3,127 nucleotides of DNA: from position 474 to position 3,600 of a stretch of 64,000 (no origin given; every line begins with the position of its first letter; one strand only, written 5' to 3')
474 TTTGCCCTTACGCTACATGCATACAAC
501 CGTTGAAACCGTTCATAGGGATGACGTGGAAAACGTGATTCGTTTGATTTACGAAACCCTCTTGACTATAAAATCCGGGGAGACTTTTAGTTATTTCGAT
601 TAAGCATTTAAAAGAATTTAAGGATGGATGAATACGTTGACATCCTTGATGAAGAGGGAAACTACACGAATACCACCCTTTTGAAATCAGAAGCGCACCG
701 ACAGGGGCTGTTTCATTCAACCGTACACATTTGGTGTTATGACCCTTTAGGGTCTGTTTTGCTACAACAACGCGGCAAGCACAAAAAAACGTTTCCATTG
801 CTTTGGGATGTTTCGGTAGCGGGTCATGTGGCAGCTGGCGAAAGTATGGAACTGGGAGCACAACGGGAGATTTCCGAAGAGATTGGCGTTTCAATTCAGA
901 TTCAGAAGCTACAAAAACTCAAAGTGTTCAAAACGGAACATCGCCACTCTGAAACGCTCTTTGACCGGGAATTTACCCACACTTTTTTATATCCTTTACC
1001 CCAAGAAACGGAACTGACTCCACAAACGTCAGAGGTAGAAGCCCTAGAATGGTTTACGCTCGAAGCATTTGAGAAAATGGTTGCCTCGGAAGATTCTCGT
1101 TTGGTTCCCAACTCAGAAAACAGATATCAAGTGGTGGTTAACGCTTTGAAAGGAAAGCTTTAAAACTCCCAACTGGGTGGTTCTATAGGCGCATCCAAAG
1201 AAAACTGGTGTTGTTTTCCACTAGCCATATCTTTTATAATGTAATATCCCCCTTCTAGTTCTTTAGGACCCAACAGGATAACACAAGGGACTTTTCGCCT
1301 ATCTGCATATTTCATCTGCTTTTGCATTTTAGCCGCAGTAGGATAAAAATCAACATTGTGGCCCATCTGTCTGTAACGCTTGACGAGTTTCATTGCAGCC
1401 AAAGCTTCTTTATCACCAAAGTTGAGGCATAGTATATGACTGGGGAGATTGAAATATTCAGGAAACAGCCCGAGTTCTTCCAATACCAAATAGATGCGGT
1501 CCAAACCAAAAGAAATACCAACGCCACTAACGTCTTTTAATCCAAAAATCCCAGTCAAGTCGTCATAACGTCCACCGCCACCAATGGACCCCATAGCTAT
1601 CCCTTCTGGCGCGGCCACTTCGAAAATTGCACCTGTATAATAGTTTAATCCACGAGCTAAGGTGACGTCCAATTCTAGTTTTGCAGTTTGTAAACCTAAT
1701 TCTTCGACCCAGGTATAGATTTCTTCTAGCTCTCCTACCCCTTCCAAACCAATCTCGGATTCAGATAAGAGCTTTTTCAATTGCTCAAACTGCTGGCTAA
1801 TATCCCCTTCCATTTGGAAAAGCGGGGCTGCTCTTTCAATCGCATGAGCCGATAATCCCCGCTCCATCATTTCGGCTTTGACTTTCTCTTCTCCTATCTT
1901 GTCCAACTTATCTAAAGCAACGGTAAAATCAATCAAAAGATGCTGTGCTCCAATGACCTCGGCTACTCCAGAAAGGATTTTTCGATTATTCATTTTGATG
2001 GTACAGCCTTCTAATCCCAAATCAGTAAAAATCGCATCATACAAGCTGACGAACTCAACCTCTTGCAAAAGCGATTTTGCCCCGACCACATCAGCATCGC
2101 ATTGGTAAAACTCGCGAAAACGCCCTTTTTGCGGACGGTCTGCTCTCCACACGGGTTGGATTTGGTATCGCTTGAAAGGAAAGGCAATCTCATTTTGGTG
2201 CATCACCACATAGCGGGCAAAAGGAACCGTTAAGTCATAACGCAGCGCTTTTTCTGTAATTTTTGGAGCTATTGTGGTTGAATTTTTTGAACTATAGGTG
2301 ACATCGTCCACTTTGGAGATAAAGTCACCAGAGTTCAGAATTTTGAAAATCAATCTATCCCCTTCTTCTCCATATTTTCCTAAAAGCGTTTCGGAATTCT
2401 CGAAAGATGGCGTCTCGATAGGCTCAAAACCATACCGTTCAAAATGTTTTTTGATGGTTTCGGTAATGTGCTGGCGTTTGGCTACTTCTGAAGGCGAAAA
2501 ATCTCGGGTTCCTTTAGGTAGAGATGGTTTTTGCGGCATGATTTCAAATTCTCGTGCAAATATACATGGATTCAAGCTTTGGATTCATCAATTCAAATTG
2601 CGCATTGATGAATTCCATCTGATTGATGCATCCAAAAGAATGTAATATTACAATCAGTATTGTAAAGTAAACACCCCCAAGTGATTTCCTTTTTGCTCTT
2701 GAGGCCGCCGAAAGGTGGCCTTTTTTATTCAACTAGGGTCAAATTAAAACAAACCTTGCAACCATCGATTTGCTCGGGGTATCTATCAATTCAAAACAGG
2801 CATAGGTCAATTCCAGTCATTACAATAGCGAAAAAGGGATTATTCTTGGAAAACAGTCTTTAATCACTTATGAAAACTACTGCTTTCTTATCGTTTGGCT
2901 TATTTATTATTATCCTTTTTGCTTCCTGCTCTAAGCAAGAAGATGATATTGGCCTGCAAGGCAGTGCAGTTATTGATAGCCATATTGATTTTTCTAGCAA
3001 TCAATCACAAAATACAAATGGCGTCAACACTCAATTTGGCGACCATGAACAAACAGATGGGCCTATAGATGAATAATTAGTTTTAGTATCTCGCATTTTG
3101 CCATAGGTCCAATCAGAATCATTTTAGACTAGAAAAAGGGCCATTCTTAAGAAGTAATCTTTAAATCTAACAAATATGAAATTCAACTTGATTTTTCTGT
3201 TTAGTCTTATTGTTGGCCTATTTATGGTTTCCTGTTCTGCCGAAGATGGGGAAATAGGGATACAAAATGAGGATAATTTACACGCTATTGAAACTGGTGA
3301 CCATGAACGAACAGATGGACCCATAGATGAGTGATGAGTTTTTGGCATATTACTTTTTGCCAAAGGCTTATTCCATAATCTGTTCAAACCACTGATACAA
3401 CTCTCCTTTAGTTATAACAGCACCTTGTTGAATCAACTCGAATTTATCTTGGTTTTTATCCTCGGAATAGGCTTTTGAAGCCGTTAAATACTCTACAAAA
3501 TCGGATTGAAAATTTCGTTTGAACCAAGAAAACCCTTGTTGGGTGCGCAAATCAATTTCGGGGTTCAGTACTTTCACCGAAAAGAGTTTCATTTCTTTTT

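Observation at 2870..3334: Tandem micro-lipoproteins with a conserved C-terminal GDHE[Q/R]TDGPIDE core: candidate peptide-signalling system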

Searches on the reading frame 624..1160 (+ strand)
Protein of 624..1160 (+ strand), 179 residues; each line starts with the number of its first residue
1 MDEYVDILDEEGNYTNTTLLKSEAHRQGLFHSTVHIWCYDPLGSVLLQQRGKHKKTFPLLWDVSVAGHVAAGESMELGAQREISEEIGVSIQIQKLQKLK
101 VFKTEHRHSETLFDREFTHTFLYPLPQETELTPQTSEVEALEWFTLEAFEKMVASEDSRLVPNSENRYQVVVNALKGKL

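Call 54: search_protein_families(library=ncbifam, proteins=[window:624-1160:+], max_evalue=0.00001)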
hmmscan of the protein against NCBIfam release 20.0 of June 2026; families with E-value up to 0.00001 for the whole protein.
window:624-1160:+ (179 aa): 6 families
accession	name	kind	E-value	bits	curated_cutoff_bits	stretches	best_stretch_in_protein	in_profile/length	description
NF002995.0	PRK03759.1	equivalog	4.9e-23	81.8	127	1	3-162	7-163/185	isopentenyl-diphosphate Delta-isomerase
TIGR02150.1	IPP_isom_1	equivalog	1.1e-13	51.4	105.8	1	8-158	4-149/159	isopentenyl-diphosphate delta-isomerase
NF011922.0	PRK15393.1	equivalog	1.1e-12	48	152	1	3-109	11-114/182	NUDIX hydrolase YfcD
NF041653.1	Nud_hyd_Meth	equivalog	1.6e-11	44.3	300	1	29-163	25-152/170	Nudix hydrolase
NF006961.0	PRK09438.1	equivalog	5.7e-08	32.3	103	1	37-157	14-137/151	dihydroneopterin triphosphate diphosphatase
NF001299.0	PRK00241.1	equivalog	2.1e-06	27.4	158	0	45-92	148-191/263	NAD(+) diphosphatase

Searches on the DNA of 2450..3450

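Call 68: search_rna_families(source=window, start=2450, end=3450, threshold=evalue, max_evalue=1)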
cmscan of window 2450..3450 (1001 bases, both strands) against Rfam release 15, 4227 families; matches with E-value up to 1: 2.
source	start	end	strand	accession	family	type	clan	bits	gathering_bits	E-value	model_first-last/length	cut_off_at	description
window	2686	2726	+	RF01388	isrD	Gene; sRNA;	-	21.4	37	0.14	1-51/51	no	isrD Hfq binding RNA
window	2544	2678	-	RF02453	ncr952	Gene; sRNA;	-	15.9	100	0.81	1-143/143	no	Bacillus sRNA ncr952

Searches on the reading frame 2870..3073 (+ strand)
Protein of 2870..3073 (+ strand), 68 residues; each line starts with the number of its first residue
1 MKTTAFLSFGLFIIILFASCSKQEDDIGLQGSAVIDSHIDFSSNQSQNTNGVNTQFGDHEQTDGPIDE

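Call 6: search_protein_families(library=pfam, proteins=[window:2870-3073:+], max_evalue=1)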
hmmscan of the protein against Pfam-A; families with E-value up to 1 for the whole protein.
window:2870-3073:+ (68 aa): 1 family
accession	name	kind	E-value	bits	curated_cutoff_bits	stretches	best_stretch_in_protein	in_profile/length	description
PF16386.10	DUF4995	-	0.069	13.6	28.4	1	1-49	1-44/73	Domain of unknown function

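Call 7: search_protein_families(library=ncbifam, proteins=[window:2870-3073:+], max_evalue=1)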
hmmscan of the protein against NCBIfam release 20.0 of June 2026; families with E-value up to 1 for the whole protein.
window:2870-3073:+ (68 aa): 1 family
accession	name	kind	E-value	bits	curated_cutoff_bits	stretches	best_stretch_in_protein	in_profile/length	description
NF038041.1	fim_Mfa1_fam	subfamily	0.03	13.6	130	1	2-58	1-59/495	Mfa1 family fimbria major subunit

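Call 8: find_homologous_proteins(query=A2, max_evalue=10)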
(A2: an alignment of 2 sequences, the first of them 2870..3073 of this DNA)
Query A2 (2 sequences) (68 aa, profile of the alignment): 4 proteins with E <= 10 among 6 candidates.
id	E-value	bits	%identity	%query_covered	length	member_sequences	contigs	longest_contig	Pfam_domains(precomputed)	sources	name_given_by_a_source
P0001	5.5e-39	150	100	100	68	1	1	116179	-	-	-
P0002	5.2e-21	92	34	100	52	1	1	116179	-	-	-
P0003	1.3e-15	75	32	100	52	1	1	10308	-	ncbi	ncbi:MAG: hypothetical protein AAFQ20_03080 [Bacteroidota bacterium]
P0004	6.8e-11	60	25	96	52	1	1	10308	-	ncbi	ncbi:MAG: hypothetical protein AAFQ20_03075 [Bacteroidota bacterium]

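Call 10: find_encoding_contigs(protein=P0003, flank=10000)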
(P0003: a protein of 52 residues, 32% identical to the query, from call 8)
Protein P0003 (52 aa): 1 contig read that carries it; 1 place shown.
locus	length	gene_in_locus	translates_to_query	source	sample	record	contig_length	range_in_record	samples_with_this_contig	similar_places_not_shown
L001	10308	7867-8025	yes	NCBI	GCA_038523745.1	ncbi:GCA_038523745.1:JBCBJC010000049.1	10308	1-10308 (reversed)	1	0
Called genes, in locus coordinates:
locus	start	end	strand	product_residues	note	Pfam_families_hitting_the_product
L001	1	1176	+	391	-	PF00593:TonB_dep_Rec_b-barrel, PF25183:OMP_b-brl_4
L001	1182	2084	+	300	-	PF14054:DUF4249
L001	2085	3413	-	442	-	PF02447:GntP_permease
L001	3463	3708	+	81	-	PF19589:DUF6095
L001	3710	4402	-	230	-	PF14127:DUF4294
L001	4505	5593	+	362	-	PF05343:Peptidase_M42, PF01546:Peptidase_M20 (faint)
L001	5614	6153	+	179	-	PF00293:NUDIX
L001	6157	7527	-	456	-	PF13393:tRNA-synt_His, PF03129:HGTP_anticodon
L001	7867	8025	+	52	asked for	-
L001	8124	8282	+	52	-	-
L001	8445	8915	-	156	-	PF20105:DUF6495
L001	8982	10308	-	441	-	?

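Call 14: find_related_loci(query=A3, collection=genome_contigs, flank=6000)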
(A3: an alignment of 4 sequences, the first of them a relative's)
Query A3 (52 aa) in genome_contigs; peptide patterns used: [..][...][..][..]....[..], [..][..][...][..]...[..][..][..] (x = any residue, [..] = any of these).
196 stretches matched a pattern; 4 encode a relative of the query (tblastn E <= 1e-3); 4 distinct loci.
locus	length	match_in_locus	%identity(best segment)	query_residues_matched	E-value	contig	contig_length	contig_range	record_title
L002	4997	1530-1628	53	2-35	5e-6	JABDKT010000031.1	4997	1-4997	MAG: Flavobacteriaceae bacterium isolate SS_bin_56 k127_718774, whole genome shotgun sequence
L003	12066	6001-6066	59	11-32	6e-6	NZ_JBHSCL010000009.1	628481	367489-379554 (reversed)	Flagellimonas marina strain CGMCC 1.15774 platanus_K_default_9, whole genome shotgun sequence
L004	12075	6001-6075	62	3-28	1e-5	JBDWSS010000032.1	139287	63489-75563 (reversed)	MAG: Flavobacteriaceae bacterium isolate LC.104.M.D5_486_116 LC_104_M_D5_486_116_000000000032, whole genome shotgun sequ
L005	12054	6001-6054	72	11-28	2e-5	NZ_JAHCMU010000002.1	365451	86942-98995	Flagellimonas sp. 389 NODE_2, whole genome shotgun sequence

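Call 32: search_protein_representatives(alignment_id=A3)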
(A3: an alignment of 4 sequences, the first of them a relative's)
Query: 4 sequences, 52 profile positions. Proteins with E-value up to 0.001 (for the whole library): 4; up to 1e-10: 2; up to 1e-30: 0. The best 4 are listed.
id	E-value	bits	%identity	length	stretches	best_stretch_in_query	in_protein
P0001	4.8e-24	100.3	-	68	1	1-52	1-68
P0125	2.5e-15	72.3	-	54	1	1-52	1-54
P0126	1.1e-05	41.5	-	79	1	1-26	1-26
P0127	3.9e-05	39.7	-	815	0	-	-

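Call 35: find_encoding_contigs(protein=P0126, flank=5000, max_places=4)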
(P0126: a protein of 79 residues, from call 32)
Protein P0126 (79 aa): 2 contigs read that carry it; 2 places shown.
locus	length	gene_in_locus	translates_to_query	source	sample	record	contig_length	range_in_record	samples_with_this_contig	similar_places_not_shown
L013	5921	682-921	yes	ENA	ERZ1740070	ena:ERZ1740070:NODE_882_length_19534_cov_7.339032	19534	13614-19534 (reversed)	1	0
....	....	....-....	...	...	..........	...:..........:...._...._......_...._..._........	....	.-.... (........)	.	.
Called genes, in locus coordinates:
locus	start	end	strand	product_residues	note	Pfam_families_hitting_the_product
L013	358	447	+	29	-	-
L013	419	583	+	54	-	-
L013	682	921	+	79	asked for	-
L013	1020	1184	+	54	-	-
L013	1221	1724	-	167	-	PF20105:DUF6495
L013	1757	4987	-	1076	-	PF13620:CarboxypepD_reg, PF13715:CarbopepD_reg_2, PF25183:OMP_b-brl_4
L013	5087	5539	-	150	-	PF01281:Ribosomal_L9_N, PF03948:Ribosomal_L9_C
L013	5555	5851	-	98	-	PF01084:Ribosomal_S18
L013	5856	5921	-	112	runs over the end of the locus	PF01250:Ribosomal_S6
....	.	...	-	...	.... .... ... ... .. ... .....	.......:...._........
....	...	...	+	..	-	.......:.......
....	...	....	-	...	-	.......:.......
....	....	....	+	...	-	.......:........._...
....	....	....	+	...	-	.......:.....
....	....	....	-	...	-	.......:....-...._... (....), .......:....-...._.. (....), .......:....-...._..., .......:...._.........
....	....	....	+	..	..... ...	-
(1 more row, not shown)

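Call 36: find_encoding_contigs(protein=P0125, flank=5000, max_places=4)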
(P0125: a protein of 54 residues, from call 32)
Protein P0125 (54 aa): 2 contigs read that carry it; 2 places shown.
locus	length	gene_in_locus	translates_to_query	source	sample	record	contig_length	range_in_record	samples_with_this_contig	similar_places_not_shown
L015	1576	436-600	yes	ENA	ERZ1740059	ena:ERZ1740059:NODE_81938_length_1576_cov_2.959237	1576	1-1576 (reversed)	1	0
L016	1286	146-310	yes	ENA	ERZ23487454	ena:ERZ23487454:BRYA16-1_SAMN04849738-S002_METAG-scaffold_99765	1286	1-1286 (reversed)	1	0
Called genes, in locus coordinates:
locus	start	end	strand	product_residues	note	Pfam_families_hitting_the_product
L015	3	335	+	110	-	?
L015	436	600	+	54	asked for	-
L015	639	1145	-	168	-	PF20105:DUF6495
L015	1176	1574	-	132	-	?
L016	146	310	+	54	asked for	-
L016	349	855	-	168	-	PF20105:DUF6495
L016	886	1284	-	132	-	?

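Call 41: search_protein_families(library=pfam, proteins=[L003:5968-6501:+, L013:682-918:+], max_evalue=1)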
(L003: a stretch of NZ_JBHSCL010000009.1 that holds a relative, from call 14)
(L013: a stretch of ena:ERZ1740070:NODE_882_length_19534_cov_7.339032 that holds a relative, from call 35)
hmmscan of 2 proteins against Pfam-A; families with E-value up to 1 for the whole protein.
L003:5968-6501:+ (178 aa): 1 family
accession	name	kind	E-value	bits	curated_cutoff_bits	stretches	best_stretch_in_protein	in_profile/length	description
PF01294.23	Ribosomal_L13e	-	0.093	13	24.9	1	135-165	50-80/180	Ribosomal protein L13e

L013:682-918:+ (79 aa): 1 family
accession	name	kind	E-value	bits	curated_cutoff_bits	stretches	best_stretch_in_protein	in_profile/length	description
PF16378.10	DUF4988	-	0.032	14.5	30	1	31-62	36-67/183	Domain of unknown function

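Call 65: predict_structure(alignment_id=A3)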
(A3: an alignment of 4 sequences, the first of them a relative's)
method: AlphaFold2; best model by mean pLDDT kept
length: 52 residues; sequences in the alignment: 4
mean_pLDDT: 63.2   pTM: 0.30
mean pLDDT of the five models: 63.2, 62.9, 62.2, 61.4, 61.3
residues with pLDDT >= 90: 3; 70-90: 14; 50-70: 20; < 50: 15
segments of 3 or more residues with pLDDT < 50: 25-32, 34-37
pLDDT, mean of each block of 10 residues (from residue 1): 81 84 51 50 52 47
secondary structure, 60 per line:
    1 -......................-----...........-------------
elements in order: H2-23 H29-39

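Call 79: search_protein_families(library=phrogs, proteins=[window:2870-3073:+, L013:682-918:+, L013:1020-1181:+], max_evalue=0.1)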
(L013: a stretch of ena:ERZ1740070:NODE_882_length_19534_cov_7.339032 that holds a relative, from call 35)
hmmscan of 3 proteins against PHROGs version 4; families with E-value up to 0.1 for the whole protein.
window:2870-3073:+ (68 aa): 0 families

L013:682-918:+ (79 aa): 0 families

L013:1020-1181:+ (54 aa): 0 families

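Call 80: search_protein_families(library=padloc, proteins=[window:2870-3073:+, L013:682-918:+], max_evalue=0.1)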
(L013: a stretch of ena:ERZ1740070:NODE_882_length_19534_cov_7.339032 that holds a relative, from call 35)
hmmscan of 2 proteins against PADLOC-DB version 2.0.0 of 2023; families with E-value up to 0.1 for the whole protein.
window:2870-3073:+ (68 aa): 0 families

L013:682-918:+ (79 aa): 0 families
